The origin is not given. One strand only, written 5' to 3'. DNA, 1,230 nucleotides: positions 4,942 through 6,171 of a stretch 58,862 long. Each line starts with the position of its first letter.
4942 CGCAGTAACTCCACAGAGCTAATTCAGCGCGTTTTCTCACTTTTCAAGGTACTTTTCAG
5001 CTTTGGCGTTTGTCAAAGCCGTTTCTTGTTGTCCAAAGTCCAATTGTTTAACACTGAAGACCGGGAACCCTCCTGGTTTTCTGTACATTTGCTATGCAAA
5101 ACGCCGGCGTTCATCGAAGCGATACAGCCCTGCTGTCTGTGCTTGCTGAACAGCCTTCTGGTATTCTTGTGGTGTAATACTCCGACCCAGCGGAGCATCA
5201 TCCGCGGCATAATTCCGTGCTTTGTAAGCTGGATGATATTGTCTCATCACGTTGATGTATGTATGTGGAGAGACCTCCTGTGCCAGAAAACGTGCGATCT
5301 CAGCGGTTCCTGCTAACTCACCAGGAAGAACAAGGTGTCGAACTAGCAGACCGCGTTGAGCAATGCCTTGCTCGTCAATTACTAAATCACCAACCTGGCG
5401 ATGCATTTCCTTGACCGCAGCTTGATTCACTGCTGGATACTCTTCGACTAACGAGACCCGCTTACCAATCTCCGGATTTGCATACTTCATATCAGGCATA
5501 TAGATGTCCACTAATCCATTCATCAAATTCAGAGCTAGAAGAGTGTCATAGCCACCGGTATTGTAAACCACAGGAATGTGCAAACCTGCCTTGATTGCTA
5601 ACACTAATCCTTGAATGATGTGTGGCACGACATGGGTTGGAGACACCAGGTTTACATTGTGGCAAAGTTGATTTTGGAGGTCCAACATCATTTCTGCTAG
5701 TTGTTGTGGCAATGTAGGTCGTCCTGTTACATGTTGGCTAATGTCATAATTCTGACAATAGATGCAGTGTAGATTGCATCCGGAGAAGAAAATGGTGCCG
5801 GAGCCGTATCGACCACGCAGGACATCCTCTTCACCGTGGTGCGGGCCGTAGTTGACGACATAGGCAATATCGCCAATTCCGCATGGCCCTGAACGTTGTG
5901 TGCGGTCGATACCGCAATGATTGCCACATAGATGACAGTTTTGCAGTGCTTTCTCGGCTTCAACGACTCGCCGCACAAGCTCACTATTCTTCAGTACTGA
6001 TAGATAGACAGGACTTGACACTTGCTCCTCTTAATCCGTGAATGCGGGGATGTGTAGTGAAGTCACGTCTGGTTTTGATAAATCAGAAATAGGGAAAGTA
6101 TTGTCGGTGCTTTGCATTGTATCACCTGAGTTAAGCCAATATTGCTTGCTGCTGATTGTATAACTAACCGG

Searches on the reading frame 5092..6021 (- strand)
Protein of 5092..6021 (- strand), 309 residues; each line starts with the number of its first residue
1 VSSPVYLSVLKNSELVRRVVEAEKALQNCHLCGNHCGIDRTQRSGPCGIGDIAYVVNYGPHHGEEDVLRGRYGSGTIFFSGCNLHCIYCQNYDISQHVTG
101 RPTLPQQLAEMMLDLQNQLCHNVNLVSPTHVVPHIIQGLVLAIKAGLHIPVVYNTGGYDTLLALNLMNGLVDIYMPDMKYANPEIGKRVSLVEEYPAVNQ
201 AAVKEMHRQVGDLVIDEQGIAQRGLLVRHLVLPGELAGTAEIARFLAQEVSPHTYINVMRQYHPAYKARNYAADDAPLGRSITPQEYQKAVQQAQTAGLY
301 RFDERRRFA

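Call 65: search_protein_families(library=pfam, proteins=[window:5092-6021:-], max_evalue=0.00001)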
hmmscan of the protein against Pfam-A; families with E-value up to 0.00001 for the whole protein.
window:5092-6021:- (309 aa): 1 family
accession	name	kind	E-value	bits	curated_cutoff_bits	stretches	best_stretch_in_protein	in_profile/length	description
PF04055.27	Radical_SAM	-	5.1e-09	37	29.5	1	77-207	2-137/166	Radical SAM superfamily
